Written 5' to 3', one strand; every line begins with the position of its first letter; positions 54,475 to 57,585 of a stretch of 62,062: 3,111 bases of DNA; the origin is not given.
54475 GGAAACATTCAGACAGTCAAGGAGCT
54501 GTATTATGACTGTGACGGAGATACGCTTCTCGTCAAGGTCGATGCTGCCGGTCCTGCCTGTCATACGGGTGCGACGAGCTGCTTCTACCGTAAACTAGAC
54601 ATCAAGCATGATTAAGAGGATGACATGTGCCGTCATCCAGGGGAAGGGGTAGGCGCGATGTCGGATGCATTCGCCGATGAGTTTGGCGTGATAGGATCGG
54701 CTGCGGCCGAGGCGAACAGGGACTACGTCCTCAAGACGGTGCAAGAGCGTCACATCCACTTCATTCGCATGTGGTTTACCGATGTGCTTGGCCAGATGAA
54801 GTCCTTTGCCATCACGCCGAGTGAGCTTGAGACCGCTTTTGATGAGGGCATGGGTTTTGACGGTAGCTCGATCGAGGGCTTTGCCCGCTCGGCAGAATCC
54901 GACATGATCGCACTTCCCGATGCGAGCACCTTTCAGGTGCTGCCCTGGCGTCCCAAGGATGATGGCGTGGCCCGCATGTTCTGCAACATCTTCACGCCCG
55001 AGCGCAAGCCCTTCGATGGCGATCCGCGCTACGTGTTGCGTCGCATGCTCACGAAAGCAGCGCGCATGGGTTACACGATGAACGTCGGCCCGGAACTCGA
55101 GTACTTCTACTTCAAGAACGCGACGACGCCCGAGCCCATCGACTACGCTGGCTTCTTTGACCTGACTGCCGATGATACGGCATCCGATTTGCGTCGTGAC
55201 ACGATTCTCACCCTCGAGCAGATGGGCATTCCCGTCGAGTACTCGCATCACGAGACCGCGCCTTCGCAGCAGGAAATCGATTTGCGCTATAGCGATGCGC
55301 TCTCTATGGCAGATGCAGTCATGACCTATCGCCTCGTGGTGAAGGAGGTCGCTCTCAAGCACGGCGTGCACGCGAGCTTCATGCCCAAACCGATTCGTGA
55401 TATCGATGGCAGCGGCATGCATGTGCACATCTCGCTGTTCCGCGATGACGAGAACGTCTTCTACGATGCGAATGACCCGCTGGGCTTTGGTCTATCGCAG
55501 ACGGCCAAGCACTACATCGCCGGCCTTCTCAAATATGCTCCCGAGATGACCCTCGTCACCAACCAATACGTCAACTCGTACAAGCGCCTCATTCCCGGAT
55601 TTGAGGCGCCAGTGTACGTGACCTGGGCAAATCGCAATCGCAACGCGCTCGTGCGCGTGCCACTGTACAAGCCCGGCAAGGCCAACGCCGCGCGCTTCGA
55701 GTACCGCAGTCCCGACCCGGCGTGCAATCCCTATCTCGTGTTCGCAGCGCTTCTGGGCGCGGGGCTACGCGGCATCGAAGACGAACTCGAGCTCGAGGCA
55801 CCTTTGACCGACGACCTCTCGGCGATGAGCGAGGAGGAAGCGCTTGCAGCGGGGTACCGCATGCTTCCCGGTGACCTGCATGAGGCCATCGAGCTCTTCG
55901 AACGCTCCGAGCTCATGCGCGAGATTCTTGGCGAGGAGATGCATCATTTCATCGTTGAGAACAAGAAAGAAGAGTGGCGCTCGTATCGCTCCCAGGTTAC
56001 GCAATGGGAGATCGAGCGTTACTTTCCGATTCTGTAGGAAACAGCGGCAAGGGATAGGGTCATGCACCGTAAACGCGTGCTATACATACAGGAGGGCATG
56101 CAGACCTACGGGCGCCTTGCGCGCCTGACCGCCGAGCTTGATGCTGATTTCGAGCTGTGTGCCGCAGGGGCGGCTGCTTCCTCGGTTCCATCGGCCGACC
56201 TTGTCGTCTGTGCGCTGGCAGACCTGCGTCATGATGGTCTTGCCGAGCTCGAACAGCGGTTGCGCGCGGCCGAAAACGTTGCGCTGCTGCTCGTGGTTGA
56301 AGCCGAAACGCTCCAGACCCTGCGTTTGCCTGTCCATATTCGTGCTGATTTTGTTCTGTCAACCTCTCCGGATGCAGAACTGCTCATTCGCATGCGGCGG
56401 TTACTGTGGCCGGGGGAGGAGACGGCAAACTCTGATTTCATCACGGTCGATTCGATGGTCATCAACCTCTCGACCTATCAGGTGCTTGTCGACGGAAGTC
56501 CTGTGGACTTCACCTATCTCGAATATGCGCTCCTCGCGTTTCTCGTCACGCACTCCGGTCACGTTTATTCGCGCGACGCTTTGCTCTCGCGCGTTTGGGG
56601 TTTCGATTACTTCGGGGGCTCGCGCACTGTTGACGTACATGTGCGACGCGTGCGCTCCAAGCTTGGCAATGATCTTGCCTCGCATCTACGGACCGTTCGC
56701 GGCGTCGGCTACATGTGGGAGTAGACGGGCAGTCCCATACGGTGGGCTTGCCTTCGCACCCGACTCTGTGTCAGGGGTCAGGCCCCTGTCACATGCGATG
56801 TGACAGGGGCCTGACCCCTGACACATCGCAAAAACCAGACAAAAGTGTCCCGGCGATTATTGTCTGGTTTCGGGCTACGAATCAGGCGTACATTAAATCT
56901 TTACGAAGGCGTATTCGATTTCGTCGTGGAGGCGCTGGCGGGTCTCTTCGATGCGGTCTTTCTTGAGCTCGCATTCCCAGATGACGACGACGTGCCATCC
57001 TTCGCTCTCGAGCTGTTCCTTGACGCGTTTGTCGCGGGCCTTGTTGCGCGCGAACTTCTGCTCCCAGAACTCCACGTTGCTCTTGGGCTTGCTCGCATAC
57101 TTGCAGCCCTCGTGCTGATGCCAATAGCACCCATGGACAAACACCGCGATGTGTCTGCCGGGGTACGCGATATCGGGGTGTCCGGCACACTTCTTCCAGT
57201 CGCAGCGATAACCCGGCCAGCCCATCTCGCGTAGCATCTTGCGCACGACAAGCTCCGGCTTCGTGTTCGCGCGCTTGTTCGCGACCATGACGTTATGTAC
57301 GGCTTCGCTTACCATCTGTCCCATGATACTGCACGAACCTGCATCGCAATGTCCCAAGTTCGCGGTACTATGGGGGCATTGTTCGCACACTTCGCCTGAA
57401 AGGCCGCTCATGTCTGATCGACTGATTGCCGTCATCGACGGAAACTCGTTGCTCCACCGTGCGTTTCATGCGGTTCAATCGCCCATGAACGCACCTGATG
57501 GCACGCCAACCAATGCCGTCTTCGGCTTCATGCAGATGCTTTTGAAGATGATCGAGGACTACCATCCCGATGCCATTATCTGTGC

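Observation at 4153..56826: Family of 29-nt palindromes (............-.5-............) at six gene 3' ends: a REP-like element family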

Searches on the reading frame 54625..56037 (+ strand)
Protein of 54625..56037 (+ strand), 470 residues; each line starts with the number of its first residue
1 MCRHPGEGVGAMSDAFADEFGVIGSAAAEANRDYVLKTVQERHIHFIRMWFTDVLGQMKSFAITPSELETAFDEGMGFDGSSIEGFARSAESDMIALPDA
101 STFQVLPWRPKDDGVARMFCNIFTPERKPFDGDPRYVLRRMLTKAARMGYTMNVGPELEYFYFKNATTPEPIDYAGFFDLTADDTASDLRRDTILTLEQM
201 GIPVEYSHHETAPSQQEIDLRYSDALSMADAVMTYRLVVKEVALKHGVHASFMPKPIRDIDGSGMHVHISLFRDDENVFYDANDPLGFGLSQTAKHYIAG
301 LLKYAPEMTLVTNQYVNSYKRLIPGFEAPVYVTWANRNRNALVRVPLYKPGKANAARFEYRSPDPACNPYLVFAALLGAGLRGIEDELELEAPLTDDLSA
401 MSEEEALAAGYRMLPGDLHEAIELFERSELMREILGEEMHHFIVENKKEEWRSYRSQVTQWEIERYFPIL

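Call 67: find_homologous_proteins(query=window:54625-56037:+, max_evalue=1e-100)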
Query window:54625-56037:+ (470 aa): 7996 proteins with E <= 1e-100 among 8000 candidates; the best 120 are listed.
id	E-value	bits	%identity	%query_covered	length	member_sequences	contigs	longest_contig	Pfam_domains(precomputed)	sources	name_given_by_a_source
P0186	6.4e-294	993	93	98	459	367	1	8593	PF03951.25,PF00120.30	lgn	-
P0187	5.4e-277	937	90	96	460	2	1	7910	PF03951.25,PF00120.30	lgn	-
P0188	8.6e-275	930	87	98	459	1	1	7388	PF03951.25,PF00120.30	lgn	-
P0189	2.1e-271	919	86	98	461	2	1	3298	PF03951.25,PF00120.30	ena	-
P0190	1.6e-270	916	85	99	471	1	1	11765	PF03951.25,PF00120.30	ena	-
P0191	4.4e-268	908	85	98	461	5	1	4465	PF03951.25,PF00120.30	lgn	-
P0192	8.3e-267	903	85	98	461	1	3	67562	PF03951.25,PF00120.30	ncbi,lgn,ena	-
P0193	1.5e-266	903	84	98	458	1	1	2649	PF03951.25,PF00120.30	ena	-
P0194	7.4e-266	900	84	98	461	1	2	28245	PF03951.25,PF00120.30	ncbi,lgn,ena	-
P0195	6.7e-246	835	79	96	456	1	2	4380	PF03951.25,PF00120.30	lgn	-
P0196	1.3e-243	827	80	95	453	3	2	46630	PF03951.25,PF00120.30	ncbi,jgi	ncbi:MAG: glutamine synthetase family protein [Coriobacteriales bacterium]|jgi:glutamine synthetase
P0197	9.2e-237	804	78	95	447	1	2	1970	PF03951.25,PF00120.30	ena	-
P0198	1.1e-236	804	77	96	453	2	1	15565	PF03951.25,PF00120.30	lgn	-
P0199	1.9e-236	803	77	98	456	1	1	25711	PF03951.25,PF00120.30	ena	-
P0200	2.7e-236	803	76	98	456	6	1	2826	PF03951.25,PF00120.30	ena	-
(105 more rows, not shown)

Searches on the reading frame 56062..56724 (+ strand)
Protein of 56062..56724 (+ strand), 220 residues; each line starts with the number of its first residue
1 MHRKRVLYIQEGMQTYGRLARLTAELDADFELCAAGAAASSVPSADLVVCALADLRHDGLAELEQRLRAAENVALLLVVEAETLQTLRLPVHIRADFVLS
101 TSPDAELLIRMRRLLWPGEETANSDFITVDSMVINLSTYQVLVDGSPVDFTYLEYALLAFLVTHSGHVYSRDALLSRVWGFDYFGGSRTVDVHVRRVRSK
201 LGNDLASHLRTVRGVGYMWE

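Call 13: search_protein_families(library=pfam, proteins=[window:56062-56724:+])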
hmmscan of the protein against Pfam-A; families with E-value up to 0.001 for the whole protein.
window:56062-56724:+ (220 aa): 1 family
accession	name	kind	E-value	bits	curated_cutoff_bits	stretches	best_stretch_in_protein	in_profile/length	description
PF00486.34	Trans_reg_C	-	1.8e-23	82.9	26.2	1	145-218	1-76/77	Transcriptional regulatory protein, C terminal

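Call 16: find_encoding_contigs(protein=window:56062-56724:+, flank=10000, max_places=10)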
Protein window:56062-56724:+ (220 aa): 23 contigs read that carry it; 10 places shown.
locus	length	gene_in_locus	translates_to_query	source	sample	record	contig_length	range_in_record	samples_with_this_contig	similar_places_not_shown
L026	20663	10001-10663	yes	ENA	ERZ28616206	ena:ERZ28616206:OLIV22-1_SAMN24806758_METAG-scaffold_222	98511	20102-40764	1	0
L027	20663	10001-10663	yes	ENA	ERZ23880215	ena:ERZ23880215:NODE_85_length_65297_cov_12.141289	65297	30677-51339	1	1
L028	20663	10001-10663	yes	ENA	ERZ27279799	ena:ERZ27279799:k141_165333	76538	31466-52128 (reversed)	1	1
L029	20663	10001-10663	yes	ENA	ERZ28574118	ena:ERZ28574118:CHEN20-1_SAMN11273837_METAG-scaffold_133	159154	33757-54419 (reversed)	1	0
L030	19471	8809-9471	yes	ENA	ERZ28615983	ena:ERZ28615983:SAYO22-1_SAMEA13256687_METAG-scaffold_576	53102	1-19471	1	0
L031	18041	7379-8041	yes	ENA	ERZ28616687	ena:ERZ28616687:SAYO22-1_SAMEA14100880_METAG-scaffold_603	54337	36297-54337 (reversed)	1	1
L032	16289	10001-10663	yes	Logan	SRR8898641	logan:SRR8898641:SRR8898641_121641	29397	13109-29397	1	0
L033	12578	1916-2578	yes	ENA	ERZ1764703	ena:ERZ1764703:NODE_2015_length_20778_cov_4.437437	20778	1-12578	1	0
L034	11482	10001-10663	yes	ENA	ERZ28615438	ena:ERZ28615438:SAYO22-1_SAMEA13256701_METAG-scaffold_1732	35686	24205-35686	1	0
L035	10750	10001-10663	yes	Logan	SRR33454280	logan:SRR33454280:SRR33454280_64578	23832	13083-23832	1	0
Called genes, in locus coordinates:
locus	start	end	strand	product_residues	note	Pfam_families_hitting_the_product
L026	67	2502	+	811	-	PF13506:Glyco_transf_21 (faint), PF13641:Glyco_tranf_2_3, PF00535:Glycos_transf_2, PF10111:Glyco_tranf_2_2, PF13641:Glyco_tranf_2_3, PF13632:Glyco_trans_2_3 (weak)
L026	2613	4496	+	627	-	PF18885:DUF5648, PF03734:YkuD (weak)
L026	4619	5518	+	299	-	PF00483:NTP_transferase, PF12804:NTP_transf_3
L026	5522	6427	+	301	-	PF01370:Epimerase, PF02719:Polysacc_synt_2, PF04321:RmlD_sub_bind, PF16363:GDP_Man_Dehyd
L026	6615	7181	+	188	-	PF00908:dTDP_sugar_isom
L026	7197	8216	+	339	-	PF01073:3Beta_HSD, PF01370:Epimerase, PF02719:Polysacc_synt_2, PF04321:RmlD_sub_bind, PF16363:GDP_Man_Dehyd, PF07993:NAD_binding_4, PF13460:NAD_binding_10 (faint)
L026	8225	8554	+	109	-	PF01502:PRA-CH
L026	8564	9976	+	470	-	PF03951:Gln-synt_N, PF00120:Gln-synt_C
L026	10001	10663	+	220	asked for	PF00486:Trans_reg_C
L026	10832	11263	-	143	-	PF03852:Vsr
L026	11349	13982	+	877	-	PF02739:5_3_exonuc_N, PF01367:5_3_exonuc, PF00476:DNA_pol_A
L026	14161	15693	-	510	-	-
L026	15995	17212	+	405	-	PF21710:Spt6_S1 (faint), PF00575:S1, PF23459:S1_RRP5, PF00575:S1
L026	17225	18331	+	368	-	PF00764:Arginosuc_synth (weak), PF02540:NAD_synthase, PF03054:tRNA_Me_trans, PF06508:QueC (weak), PF24167:DUF7411 (weak), PF20258:tRNA_Me_trans_C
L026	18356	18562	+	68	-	-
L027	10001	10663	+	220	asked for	PF00486:Trans_reg_C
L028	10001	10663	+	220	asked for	PF00486:Trans_reg_C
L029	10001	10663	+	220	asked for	PF00486:Trans_reg_C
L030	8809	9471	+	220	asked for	PF00486:Trans_reg_C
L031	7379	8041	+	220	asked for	PF00486:Trans_reg_C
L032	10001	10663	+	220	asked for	PF00486:Trans_reg_C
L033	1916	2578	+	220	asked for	PF00486:Trans_reg_C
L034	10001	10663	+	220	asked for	PF00486:Trans_reg_C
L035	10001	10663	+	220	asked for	PF00486:Trans_reg_C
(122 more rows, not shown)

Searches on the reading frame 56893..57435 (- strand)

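Call 27: search_protein_families(library=pfam, proteins=[window:56893-57435:-])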
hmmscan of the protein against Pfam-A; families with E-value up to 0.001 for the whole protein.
window:56893-57435:- (180 aa): 1 family
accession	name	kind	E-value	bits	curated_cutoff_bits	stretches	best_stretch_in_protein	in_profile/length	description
PF03852.21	Vsr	-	5.1e-18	65.1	27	1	47-109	10-71/74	DNA mismatch endonuclease Vsr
